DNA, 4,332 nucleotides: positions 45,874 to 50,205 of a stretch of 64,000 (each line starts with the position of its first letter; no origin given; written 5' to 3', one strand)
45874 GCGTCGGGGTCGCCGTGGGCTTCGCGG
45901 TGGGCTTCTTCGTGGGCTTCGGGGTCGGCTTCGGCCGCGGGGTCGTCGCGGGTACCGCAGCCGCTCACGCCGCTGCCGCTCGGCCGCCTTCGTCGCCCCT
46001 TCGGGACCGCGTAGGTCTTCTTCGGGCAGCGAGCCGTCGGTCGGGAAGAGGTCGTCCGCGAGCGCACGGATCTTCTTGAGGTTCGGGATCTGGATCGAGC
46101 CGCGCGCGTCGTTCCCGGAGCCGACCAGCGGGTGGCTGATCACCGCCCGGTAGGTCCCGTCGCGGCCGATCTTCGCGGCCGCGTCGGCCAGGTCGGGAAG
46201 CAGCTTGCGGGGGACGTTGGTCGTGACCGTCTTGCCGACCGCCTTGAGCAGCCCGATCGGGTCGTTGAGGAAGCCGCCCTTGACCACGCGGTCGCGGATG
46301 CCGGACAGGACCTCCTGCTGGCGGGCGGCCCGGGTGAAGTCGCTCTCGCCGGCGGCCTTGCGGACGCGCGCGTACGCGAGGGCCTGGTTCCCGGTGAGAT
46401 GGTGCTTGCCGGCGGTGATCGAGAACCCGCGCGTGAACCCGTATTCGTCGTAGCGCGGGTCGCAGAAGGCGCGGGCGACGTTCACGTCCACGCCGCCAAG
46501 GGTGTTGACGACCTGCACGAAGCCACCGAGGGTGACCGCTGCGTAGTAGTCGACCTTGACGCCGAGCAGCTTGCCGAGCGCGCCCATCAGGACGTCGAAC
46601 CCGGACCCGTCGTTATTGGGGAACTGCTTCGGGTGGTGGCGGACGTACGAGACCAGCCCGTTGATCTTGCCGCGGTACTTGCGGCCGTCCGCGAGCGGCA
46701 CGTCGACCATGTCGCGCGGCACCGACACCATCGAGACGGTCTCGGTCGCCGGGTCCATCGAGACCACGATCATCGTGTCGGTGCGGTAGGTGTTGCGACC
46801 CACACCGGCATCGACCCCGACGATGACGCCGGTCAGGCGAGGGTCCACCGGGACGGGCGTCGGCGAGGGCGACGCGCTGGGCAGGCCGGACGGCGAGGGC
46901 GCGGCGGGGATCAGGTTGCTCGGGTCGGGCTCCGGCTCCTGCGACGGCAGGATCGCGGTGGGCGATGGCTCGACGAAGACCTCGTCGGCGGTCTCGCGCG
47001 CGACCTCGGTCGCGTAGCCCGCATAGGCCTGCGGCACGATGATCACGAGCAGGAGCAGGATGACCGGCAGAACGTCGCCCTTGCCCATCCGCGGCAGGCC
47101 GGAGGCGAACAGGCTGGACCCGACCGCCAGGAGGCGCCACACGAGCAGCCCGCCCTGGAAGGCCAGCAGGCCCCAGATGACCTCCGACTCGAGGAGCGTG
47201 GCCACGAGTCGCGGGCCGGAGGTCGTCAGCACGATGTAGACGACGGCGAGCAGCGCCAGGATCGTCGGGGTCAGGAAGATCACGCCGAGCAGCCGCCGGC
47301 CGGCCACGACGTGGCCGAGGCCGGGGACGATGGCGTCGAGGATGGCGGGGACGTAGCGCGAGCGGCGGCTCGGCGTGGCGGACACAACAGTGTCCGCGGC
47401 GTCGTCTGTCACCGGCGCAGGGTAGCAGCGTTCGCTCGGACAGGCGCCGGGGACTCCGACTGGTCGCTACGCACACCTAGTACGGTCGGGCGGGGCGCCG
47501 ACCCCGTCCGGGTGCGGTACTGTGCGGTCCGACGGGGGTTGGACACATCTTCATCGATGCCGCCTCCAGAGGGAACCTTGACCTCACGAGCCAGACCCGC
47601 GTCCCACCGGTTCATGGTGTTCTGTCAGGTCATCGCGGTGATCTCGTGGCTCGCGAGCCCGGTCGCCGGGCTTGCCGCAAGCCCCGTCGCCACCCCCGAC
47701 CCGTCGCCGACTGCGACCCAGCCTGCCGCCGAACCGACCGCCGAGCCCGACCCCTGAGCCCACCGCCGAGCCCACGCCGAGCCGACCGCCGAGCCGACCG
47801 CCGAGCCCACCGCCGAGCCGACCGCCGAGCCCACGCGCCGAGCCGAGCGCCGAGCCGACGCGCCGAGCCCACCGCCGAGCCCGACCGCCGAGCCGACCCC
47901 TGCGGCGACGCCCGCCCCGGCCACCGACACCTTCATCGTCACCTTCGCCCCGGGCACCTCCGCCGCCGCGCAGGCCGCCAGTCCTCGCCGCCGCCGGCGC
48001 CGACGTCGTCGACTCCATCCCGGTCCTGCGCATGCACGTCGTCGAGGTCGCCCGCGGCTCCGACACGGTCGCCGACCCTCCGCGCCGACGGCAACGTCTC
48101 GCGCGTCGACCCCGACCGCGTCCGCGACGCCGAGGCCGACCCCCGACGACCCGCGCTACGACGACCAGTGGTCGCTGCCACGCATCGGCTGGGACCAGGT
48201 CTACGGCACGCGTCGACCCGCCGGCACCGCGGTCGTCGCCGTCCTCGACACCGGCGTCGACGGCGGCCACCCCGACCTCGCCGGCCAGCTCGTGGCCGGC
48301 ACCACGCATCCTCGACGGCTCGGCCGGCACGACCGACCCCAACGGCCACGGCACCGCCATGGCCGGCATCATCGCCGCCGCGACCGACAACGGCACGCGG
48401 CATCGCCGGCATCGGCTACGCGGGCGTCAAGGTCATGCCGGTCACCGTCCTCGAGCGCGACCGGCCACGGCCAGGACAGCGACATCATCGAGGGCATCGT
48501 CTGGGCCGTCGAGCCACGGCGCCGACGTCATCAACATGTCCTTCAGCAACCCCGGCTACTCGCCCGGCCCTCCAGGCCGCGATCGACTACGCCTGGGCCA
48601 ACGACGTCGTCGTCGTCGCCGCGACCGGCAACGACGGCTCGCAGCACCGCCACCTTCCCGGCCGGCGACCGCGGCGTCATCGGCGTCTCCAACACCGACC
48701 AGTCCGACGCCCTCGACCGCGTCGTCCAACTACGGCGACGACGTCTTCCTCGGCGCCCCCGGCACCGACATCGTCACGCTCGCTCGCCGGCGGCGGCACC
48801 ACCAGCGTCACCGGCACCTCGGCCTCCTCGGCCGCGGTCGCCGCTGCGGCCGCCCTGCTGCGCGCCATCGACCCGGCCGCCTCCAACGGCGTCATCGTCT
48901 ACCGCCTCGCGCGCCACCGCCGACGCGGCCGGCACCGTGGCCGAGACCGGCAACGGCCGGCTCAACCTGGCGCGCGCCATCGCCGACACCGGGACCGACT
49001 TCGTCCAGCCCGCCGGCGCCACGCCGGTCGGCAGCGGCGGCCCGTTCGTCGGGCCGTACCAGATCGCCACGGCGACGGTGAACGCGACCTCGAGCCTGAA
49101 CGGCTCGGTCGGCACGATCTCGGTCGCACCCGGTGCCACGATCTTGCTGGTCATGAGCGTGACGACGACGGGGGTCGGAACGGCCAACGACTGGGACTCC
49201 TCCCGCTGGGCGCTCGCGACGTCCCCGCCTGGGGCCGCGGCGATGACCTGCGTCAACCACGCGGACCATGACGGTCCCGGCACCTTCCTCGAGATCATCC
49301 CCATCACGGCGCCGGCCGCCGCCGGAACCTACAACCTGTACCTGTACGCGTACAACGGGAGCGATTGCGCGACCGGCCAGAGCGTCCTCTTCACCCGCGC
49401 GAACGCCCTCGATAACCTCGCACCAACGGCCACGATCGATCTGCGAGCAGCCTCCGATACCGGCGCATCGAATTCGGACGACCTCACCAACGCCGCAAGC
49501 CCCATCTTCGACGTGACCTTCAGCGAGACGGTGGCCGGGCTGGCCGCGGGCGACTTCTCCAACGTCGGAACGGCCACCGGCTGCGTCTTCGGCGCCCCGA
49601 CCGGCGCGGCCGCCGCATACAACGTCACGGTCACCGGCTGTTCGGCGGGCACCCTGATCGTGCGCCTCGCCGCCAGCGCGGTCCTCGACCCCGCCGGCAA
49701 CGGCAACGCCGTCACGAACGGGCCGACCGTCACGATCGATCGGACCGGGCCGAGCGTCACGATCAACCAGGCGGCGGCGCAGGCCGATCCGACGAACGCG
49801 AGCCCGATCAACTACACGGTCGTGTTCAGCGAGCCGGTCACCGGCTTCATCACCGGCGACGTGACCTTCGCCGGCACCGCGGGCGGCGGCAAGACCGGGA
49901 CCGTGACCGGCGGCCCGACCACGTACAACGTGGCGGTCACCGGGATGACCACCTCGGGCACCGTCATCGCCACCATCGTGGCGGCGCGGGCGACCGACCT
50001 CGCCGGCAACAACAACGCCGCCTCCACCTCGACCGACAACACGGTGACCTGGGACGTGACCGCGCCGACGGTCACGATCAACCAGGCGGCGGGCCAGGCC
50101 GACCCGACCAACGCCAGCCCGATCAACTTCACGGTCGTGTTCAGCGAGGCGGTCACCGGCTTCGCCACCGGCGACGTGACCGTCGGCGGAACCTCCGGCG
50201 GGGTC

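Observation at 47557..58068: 10.5-kb gene for a giant S8-protease-headed repeat protein with a C-terminal membrane anchor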

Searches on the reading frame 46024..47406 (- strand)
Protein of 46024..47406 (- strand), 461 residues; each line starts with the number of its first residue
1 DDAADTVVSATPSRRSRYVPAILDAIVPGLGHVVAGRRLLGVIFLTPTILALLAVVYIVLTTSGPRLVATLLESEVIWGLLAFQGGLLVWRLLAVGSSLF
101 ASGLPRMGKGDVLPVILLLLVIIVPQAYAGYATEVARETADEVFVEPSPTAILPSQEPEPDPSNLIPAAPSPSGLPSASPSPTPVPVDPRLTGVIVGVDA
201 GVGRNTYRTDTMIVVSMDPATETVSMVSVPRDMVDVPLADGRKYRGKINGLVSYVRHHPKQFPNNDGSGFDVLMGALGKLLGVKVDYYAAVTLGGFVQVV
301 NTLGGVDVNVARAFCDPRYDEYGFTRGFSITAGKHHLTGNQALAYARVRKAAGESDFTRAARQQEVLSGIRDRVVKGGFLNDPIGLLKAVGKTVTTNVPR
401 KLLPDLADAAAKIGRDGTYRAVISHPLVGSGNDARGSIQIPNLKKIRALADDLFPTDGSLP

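Call 59: search_protein_families(library=pfam, max_evalue=0.001, proteins=[window:46024-47406:-])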
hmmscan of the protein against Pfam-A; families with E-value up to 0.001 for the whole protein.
window:46024-47406:- (461 aa): 1 family
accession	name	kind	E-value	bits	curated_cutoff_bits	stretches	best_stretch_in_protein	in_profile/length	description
PF03816.19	LytR_cpsA_psr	-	3.4e-35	121.9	24.6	1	208-373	1-147/150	LytR_cpsA_psr family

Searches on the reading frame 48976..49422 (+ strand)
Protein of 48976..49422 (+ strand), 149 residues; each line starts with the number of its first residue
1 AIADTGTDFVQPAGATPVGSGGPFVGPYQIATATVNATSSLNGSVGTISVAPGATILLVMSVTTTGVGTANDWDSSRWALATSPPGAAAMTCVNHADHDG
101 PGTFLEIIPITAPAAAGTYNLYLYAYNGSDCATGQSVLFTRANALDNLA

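Call 34: search_protein_families(library=pfam, max_evalue=0.01, proteins=[window:48976-49422:+])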
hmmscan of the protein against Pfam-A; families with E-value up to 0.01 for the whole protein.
window:48976-49422:+ (149 aa): 0 families

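Call 45: predict_structure(alignment_id=A3)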
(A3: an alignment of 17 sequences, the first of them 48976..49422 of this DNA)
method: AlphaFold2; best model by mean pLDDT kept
length: 149 residues; sequences in the alignment: 17
mean_pLDDT: 64.2   pTM: 0.57
mean pLDDT of the five models: 64.2, 63.9, 63.0, 62.1, 58.4
residues with pLDDT >= 90: 0; 70-90: 73; 50-70: 32; < 50: 44
segments of 3 or more residues with pLDDT < 50: 2-4, 10-13, 18-43, 141-149
pLDDT, mean of each block of 10 residues (from residue 1): 50 47 36 42 61 73 70 82 82 82 81 80 77 59 38
secondary structure, 60 per line:
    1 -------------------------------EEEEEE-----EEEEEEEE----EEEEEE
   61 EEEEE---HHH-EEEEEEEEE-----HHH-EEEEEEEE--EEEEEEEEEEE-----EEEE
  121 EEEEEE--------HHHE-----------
elements in order: E32-37 E43-50 E55-65 E73-81 E91-98 E101-111 E117-126

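Call 48: fold_search(model_id=the predicted structure, library=pdb)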
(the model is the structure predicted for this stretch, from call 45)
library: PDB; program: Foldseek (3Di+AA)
matches with E <= 10: 1031; with E <= 0.001: 0
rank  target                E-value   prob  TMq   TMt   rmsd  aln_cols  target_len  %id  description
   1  5b2g_D                4.3e-02  0.16  0.20  0.23  15.5       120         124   19  Crystal structure of human claudin-4 in complex with C-terminal fragment of Clostridium perfringens enterotoxin (released 2016-10-05)
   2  2zey_A                4.5e-02  0.69  0.28  0.29   5.7        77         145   12  Family 16 carbohydrate binding module (released 2008-03-04)
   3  4tlg_A                6.2e-02  0.15  0.18  0.08  15.4        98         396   17  Crystal structure of SEC14-like protein 4 (SEC14L4) (released 2014-07-02)
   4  9occ_E                7.8e-02  0.77  0.35  0.09   6.3        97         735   22  Sf11 bacteriophage tail (released 2025-11-12)
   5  6a3v_O                7.8e-02  0.51  0.29  0.29   6.0        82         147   16  Complex structure of human 4-1BB and 4-1BBL (released 2018-10-10)
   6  6mgp_B                8.3e-02  0.44  0.24  0.24   6.6        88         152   14  Structure of human 4-1BB / 4-1BBL complex (released 2018-11-14)
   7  6a3v_I                9.4e-02  0.47  0.28  0.29   5.9        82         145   16  Complex structure of human 4-1BB and 4-1BBL (released 2018-10-10)
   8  6mgp_C                9.4e-02  0.47  0.28  0.27   6.1        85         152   15  Structure of human 4-1BB / 4-1BBL complex (released 2018-11-14)
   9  5b2g_F                9.4e-02  0.12  0.21  0.24  16.1       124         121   21  Crystal structure of human claudin-4 in complex with C-terminal fragment of Clostridium perfringens enterotoxin (released 2016-10-05)
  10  4tlg_B                1.0e-01  0.13  0.17  0.08  15.5        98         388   17  Crystal structure of SEC14-like protein 4 (SEC14L4) (released 2014-07-02)
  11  7kp4_B                1.1e-01  0.07  0.14  0.15  16.1        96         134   20  Crystal structure of human claudin-4 in complex with Clostridium perfringens enterotoxin C-terminal domain (released 2020-12-09)
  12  2zew_B                1.1e-01  0.51  0.28  0.29   5.7        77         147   13  Family 16 Cabohydrate Binding Domain Module 1 (released 2008-03-04)
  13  2zez_B                1.1e-01  0.44  0.27  0.28   5.8        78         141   10  Family 16 Carbohydrate Binding Module-2 (released 2008-03-25)
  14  6mge_C                1.1e-01  0.38  0.23  0.24   6.5        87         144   15  Structure of human 4-1BBL (released 2018-11-21)
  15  6a3v_A                1.1e-01  0.38  0.24  0.24   6.7        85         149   14  Complex structure of human 4-1BB and 4-1BBL (released 2018-10-10)
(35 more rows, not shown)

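Call 60: search_protein_representatives(protein=window:48976-49422:+)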
Query: 149 residues. Proteins with E-value up to 0.001 (for the whole library): 394; up to 1e-10: 136; up to 1e-30: 10. The best 150 are listed.
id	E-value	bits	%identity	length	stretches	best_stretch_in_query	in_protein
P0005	3.9e-57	208.6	70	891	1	1-145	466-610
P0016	1.0e-55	204.0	75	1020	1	11-148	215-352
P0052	4.4e-49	182.5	72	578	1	25-148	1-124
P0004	1.2e-47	177.9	64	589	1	1-149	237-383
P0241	3.0e-40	153.8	63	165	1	25-145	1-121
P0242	1.5e-36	141.8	60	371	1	1-126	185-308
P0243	8.1e-36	139.4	59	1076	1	1-145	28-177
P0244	1.5e-35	138.5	45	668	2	31-137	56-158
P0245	7.3e-33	129.9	65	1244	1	30-144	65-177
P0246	5.4e-32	127.1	58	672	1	10-132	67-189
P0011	1.4e-30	122.5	53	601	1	1-139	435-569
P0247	1.8e-30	122.1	37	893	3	31-145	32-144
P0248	3.1e-30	121.4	44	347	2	22-145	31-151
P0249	5.4e-30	120.6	43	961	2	24-145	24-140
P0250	2.7e-25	105.3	54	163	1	32-139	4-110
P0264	4.5e-19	85.1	46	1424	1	30-145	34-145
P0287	3.2e-16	75.9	44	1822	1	31-145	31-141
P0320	1.1e-13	67.7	43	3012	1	30-143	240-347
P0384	5.6e-10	55.6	38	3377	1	31-145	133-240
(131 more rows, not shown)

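Call 61: search_protein_families(library=pfam, max_evalue=0.0001, proteins=[P0384, P0320, P0287, P0264])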
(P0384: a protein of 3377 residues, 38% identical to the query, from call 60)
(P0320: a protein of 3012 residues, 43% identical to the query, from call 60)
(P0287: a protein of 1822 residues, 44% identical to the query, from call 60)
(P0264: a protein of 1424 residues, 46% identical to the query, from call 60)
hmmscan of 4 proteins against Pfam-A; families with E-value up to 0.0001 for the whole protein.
P0384 (3377 aa): 5 families
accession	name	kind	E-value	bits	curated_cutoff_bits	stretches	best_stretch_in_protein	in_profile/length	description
PF19077.6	Big_13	-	1.3e-14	54.9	27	0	2727-2798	30-101/102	Bacterial Ig-like domain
PF00092.34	VWA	-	4.2e-14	53.6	23.8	1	395-564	1-169/174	von Willebrand factor type A domain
PF13519.12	VWA_2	-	4.9e-09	37.2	27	1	396-494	1-104/107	von Willebrand factor type A domain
PF00526.23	Dicty_CTDC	-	8.6e-07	29.1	27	1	811-832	1-23/24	Dictyostelium (slime mold) repeat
PF13948.11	DUF4215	-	2.2e-05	25.1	27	1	319-367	4-47/47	Domain of unknown function (DUF4215)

P0320 (3012 aa): 5 families
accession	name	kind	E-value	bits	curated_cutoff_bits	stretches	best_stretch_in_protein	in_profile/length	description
PF19403.5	SpaA_2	-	2.5e-184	599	25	12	1595-1689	1-96/96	Prealbumin-like fold domain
PF17802.7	SpaA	-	3.7e-21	75.5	23.1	0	580-630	26-71/91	Prealbumin-like fold domain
PF24514.1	SpaA_4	-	1.5e-16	61.5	27.3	1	665-754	1-107/107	Prealbumin-like fold domain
PF00092.34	VWA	-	3.8e-12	47.2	23.8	1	376-535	1-156/174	von Willebrand factor type A domain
PF13519.12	VWA_2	-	9.9e-08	33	27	1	378-477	2-106/107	von Willebrand factor type A domain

P0287 (1822 aa): 4 families
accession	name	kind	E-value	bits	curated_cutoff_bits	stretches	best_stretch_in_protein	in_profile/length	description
PF20419.3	DUF6701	-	2.3e-129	433.6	27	1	1254-1818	28-576/577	Family of unknown function (DUF6701)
PF13385.13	Laminin_G_3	-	7.9e-40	136.9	27.6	2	541-701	2-151/151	Concanavalin A-like lectin/glucanases superfamily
PF21471.3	Reelin_subrepeat-B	-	2e-16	60.4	27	2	382-459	31-111/127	Reelin subrepeat B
PF00354.24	Pentaxin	-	1.1e-12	48.5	25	1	765-925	11-171/194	Pentaxin family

P0264 (1424 aa): 2 families
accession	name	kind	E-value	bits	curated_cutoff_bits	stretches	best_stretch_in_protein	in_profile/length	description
PF20419.3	DUF6701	-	4.1e-44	152.1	27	1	931-1423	140-577/577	Family of unknown function (DUF6701)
PF25564.1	DUF7933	-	4.9e-31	107.6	26.5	1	676-795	1-123/123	Domain of unknown function (DUF7933)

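Call 70: search_protein_families(library=pfam, max_evalue=0.01, proteins=[P0243])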
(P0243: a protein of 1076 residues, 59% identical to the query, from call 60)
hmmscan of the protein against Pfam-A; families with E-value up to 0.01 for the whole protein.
P0243 (1076 aa): 2 families
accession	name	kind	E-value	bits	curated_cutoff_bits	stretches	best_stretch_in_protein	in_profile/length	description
PF18657.6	YDG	-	1.2e-38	131.7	25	5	667-746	1-85/85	YDG domain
PF16640.11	Big_3_5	-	3.6e-19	69.5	35.5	1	499-577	3-82/88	Bacterial Ig-like domain (group 3)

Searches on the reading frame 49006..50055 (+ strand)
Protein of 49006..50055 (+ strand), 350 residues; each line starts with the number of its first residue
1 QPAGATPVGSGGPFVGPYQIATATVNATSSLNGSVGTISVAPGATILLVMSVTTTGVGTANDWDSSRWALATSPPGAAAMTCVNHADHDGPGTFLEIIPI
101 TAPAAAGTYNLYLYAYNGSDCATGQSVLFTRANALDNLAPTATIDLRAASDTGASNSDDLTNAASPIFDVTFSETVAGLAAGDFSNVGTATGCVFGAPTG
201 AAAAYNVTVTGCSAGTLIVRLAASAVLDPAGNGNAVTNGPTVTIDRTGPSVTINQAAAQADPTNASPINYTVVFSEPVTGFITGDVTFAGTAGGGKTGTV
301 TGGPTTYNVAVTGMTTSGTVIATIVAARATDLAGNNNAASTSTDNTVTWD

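Call 19: search_protein_families(library=ncbifam, max_evalue=1, proteins=[window:49006-50055:+])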
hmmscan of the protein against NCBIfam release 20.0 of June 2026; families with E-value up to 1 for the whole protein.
seq(350 aa): 0 families
